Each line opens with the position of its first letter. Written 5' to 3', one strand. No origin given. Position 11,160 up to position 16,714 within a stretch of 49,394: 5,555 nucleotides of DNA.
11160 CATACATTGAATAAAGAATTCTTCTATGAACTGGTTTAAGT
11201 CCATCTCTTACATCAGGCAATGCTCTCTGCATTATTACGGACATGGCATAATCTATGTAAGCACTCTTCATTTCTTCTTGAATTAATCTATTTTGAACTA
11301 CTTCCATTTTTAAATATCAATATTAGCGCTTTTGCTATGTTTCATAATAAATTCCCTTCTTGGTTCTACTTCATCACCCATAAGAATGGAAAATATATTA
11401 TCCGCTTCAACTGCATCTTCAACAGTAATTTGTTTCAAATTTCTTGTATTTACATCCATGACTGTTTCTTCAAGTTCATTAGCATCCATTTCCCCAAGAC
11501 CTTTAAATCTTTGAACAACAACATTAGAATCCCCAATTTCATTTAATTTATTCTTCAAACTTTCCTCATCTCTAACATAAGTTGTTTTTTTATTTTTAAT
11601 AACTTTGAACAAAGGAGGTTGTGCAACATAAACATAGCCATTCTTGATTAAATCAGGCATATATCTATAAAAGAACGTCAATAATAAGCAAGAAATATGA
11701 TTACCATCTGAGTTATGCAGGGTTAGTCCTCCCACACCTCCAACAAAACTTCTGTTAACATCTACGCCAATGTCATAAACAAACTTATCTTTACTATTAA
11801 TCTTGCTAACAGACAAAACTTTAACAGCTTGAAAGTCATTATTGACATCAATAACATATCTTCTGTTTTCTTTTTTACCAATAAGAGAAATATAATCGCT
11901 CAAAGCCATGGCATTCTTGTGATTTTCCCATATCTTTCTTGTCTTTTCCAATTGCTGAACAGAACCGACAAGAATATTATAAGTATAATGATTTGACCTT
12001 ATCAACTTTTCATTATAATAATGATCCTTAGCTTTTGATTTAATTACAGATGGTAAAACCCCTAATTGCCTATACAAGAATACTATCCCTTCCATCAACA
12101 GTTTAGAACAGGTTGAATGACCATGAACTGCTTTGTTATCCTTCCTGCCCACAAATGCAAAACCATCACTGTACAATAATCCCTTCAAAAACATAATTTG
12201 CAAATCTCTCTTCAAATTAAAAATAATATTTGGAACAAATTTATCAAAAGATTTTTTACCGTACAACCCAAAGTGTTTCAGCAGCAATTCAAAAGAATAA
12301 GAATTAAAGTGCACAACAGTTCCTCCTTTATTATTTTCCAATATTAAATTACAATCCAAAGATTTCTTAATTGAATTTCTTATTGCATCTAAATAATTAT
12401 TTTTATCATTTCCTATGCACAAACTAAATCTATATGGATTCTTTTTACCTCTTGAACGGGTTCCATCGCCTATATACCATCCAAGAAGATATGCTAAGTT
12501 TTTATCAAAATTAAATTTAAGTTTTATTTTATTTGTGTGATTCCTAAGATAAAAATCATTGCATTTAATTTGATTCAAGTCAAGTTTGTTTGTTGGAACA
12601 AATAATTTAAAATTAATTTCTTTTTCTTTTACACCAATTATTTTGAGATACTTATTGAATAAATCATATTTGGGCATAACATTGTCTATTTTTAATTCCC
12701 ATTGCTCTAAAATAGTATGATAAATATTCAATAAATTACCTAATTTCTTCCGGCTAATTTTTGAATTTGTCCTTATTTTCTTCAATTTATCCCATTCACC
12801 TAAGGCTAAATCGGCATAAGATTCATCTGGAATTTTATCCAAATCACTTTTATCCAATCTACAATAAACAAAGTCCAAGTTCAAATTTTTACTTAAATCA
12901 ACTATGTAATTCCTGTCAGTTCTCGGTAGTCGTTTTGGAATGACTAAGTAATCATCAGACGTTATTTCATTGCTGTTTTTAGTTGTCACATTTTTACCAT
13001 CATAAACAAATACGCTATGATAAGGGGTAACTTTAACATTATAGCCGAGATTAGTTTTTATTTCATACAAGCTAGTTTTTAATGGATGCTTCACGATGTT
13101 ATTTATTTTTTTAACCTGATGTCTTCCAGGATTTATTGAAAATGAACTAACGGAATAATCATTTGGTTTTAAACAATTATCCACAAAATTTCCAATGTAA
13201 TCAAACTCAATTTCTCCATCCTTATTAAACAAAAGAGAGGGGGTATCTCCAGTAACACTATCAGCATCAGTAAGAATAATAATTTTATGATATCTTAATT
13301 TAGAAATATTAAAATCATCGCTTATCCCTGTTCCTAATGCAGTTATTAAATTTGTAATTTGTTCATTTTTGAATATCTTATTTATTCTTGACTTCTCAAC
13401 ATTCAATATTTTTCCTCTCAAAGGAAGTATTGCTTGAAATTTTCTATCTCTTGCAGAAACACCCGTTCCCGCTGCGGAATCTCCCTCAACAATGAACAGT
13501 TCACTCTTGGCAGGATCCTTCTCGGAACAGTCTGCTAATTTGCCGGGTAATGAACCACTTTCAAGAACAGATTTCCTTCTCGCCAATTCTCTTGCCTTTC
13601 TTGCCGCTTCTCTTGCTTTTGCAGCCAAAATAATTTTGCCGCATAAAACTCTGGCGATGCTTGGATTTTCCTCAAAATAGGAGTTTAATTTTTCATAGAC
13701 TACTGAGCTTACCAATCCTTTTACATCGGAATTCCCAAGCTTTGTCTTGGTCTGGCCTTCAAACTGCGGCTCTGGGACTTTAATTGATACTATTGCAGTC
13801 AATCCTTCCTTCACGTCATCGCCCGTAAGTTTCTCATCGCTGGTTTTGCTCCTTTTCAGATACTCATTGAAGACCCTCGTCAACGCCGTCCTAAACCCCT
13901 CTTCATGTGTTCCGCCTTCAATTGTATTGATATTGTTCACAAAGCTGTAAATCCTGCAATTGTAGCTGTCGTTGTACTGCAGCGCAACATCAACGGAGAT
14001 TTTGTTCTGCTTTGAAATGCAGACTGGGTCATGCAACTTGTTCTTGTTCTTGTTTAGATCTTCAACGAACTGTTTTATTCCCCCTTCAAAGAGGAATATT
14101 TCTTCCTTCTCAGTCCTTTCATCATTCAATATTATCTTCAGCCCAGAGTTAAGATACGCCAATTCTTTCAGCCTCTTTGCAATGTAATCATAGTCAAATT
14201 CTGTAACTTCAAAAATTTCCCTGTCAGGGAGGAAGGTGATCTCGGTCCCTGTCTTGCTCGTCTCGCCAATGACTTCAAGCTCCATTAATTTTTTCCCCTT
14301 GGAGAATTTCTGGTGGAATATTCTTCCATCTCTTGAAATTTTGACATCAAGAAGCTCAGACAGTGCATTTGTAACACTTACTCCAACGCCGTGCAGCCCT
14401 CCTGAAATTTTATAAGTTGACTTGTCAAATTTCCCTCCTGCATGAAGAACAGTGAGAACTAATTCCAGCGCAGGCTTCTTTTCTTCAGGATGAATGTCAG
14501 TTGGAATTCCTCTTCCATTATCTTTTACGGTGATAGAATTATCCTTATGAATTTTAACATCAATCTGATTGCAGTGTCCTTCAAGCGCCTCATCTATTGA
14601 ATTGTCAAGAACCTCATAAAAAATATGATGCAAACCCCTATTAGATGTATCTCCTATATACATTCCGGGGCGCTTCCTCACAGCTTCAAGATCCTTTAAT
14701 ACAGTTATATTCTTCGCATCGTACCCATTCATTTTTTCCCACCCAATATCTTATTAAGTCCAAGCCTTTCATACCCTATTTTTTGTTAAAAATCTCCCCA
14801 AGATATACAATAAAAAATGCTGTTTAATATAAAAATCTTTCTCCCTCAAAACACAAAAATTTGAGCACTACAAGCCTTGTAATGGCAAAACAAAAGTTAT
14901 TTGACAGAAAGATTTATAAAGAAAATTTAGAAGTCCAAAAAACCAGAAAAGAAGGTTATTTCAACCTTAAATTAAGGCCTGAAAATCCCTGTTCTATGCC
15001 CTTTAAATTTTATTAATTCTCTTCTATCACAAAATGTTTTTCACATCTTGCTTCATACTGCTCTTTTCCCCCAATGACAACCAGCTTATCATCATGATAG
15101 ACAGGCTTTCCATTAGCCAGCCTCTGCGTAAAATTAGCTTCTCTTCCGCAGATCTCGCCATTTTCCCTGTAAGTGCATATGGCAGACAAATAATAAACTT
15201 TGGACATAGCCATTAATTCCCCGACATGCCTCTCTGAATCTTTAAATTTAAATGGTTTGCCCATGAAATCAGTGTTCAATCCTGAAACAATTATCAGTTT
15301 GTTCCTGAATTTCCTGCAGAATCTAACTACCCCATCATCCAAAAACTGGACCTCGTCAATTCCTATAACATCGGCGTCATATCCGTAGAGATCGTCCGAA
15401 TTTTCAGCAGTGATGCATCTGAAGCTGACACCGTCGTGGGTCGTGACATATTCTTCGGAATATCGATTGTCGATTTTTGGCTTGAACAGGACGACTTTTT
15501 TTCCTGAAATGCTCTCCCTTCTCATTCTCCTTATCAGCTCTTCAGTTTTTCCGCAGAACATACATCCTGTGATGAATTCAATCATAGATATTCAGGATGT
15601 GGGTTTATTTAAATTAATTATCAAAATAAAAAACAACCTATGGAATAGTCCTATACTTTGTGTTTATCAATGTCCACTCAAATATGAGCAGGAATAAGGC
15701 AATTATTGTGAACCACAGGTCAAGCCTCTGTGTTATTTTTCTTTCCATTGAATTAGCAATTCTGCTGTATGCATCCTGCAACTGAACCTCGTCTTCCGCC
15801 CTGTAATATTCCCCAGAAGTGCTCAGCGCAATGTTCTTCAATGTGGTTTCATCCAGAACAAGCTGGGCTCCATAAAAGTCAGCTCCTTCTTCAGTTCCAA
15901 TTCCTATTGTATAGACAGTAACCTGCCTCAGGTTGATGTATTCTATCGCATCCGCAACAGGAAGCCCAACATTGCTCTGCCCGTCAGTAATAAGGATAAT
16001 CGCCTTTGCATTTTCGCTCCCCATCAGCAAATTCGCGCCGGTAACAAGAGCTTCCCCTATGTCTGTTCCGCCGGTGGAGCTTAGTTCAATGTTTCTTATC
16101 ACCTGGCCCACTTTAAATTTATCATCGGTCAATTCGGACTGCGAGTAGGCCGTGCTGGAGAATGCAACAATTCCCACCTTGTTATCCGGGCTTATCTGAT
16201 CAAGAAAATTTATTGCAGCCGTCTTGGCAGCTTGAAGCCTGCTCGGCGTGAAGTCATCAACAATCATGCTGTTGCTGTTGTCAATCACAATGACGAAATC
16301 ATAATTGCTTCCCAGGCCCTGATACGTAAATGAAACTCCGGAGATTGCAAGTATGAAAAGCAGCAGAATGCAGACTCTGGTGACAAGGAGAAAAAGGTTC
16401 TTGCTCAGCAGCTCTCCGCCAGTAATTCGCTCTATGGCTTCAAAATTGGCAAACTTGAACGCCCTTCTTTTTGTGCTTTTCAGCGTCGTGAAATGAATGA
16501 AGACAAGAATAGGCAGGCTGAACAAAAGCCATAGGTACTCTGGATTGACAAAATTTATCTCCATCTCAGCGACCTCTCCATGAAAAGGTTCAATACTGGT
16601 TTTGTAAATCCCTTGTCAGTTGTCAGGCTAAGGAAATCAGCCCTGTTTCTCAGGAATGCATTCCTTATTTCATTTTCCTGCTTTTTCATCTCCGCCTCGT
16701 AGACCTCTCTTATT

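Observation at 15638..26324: MoxR-DUF58-VWA ATPase module in one operon with LamG and giant glycoprotein-like surface proteins (candidate adhesin-assembly system)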

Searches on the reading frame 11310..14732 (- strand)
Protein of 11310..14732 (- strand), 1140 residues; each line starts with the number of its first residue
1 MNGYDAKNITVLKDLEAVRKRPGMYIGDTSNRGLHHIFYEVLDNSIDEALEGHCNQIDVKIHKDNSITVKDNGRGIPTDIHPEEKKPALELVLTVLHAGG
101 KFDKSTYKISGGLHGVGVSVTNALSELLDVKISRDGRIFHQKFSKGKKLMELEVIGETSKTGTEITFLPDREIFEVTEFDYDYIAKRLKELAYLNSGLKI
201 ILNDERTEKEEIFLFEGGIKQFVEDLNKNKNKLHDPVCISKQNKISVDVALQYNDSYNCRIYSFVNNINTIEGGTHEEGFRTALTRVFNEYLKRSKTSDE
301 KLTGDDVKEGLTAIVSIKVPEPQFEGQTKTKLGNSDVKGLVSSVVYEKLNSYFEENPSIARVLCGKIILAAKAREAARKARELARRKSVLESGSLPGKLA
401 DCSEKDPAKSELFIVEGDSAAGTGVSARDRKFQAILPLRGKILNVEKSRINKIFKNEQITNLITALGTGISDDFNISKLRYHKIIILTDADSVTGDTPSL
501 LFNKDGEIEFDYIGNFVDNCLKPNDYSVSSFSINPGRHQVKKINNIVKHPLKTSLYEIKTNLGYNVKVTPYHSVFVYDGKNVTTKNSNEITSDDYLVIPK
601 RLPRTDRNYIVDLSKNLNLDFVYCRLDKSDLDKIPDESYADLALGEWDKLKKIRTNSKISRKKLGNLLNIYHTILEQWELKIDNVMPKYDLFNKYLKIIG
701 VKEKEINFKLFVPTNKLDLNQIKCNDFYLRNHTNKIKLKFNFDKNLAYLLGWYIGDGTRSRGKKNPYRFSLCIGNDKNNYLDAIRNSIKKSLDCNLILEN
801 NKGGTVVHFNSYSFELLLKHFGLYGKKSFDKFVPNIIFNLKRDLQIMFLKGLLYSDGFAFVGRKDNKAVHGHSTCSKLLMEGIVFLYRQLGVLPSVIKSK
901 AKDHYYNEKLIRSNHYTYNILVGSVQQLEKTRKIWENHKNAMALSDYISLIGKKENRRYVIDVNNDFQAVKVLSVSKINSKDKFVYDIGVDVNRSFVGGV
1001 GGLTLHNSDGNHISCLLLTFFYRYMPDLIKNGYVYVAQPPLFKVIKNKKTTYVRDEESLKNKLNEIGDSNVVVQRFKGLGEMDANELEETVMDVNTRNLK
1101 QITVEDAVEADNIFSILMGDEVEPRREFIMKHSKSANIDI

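Call 4: search_protein_families(library=pfam, proteins=[window:11310-14732:-], max_evalue=0.01)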
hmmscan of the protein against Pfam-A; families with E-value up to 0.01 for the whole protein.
window:11310-14732:- (1140 aa): 9 families
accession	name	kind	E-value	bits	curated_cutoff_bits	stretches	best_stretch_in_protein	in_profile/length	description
PF00204.31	DNA_gyraseB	-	1.2e-60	204.4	27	1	218-382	1-172/173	DNA gyrase B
PF00986.26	DNA_gyraseB_C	-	1.8e-25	89.3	29.8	1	1069-1130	2-63/63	DNA gyrase B subunit, carboxyl terminus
PF14890.11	Intein_splicing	-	1.8e-19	70.5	35.8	1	515-1007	14-155/155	Intein splicing domain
PF02518.31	HATPase_c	-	4.2e-18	66.2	26.4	1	32-170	4-108/111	Histidine kinase-, DNA gyrase B-, and HSP90-like ATPase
PF01751.28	Toprim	-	1.6e-12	47.8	23.1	1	411-491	1-66/96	Toprim domain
PF14528.11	LAGLIDADG_3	-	2.2e-05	25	22.5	0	844-913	2-70/82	LAGLIDADG-like domain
PF12844.13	HTH_19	-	0.0019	18.5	30.2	1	649-705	3-57/64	Helix-turn-helix domain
PF21645.3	FakA-like_M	-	0.0047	17.2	24.9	0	1052-1075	16-39/80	Fatty acid kinase subunit A-like, middle domain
PF13589.12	HATPase_c_3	-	0.0056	17.1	25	0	39-78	8-47/137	Histidine kinase-, DNA gyrase B-, and HSP90-like ATPase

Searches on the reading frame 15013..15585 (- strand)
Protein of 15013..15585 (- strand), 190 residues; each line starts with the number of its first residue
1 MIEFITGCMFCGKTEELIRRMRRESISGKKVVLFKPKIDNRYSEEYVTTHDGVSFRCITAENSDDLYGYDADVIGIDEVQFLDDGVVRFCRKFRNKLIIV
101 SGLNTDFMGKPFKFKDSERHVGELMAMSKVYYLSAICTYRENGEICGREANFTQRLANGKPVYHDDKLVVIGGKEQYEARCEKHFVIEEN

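Call 4: search_protein_families(library=pfam, proteins=[window:15013-15585:-], max_evalue=0.01)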
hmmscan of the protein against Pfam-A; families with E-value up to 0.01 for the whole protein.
window:15013-15585:- (190 aa): 1 family
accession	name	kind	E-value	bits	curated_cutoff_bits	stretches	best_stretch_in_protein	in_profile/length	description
PF00265.24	TK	-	2.3e-41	142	20.6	1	2-185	3-176/176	Thymidine kinase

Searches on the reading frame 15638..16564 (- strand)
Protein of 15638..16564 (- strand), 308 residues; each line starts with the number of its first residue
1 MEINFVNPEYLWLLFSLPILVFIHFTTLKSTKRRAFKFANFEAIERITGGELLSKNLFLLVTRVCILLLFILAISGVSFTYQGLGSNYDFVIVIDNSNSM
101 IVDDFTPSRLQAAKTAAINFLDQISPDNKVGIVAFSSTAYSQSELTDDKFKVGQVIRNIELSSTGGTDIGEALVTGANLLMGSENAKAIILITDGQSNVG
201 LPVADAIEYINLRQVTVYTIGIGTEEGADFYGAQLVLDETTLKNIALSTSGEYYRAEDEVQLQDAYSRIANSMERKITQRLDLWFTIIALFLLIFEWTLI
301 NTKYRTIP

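Call 4: search_protein_families(library=pfam, proteins=[window:15638-16564:-], max_evalue=0.01)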
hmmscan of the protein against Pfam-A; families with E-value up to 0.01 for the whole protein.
window:15638-16564:- (308 aa): 6 families
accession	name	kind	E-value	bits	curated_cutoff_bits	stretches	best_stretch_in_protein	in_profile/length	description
PF00092.34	VWA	-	9e-22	78.6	23.8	1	89-266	1-172/174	von Willebrand factor type A domain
PF13519.12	VWA_2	-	1.7e-21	77.3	27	1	91-196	2-107/107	von Willebrand factor type A domain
PF07584.16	BatA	-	6.9e-10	39.7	25.9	1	1-75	1-75/77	Aerotolerance regulator N-terminal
PF13768.12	VWA_3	-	0.00018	22.1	27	1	90-226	3-137/155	von Willebrand factor type A domain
PF06707.17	DUF1194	-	0.00021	21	27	1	150-228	78-160/206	Protein of unknown function (DUF1194)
PF25106.1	VWA_4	-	0.0071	16.4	27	0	90-218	2-127/169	von Willebrand factor A domain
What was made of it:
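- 15638..16564 (-): BatA-type VWA membrane protein. It has two N-terminal TM helices (the BatA_N domain), an outward-facing VWA domain with an intact MIDAS, and a C-terminal TM helix. It has 0 sequons. Pfam (call 4).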

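Call 53: search_protein_families(library=ncbifam, proteins=[window:15638-16564:-], max_evalue=0.1)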
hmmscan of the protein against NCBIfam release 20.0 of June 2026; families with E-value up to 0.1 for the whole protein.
window:15638-16564:- (308 aa): 8 families
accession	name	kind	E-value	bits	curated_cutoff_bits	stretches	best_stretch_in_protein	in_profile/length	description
NF047508.1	VWA_BatA_Lepto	exception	2.1e-29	102.6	380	1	5-276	2-275/315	VWA domain-containing protein BatA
NF010238.0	PRK13685.1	subfamily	7.2e-27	94.3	432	1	4-273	13-298/335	hypothetical protein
NF047506.1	VWA_BatB_Lepto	exception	7.8e-16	58.1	350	1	23-228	21-222/324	VWA domain-containing protein BatB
TIGR03436.1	acidobact_VWFA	subfamily_domain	2e-13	50.5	81.25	1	90-275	69-284/324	VWA domain-containing protein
TIGR00868.1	hCaCC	subfamily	2e-10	39.1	900.85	1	92-280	309-486/863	calcium-activated chloride channel protein 1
TIGR03788.1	marine_srt_targ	equivalog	5.5e-07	28.4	551.65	1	87-224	271-407/629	marine proteobacterial sortase target protein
TIGR02442.1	Cob-chelat-sub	hypoth_equivalog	8.5e-07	27.8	779.45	1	91-205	476-595/641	putative cobaltochelatase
TIGR02031.1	BchD-ChlD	equivalog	0.0059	15.3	499.55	1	90-203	426-538/608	magnesium chelatase ATPase subunit D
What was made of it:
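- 15638..16564 (-): Best NCBIfam hit is VWA_BatA_Lepto at 2.1e-29, below the model's cutoff (call 53).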

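Call 91: search_protein_families(library=padloc, proteins=[window:15638-16564:-], max_evalue=0.001)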
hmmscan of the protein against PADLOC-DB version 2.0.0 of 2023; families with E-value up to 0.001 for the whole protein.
window:15638-16564:- (308 aa): 0 families
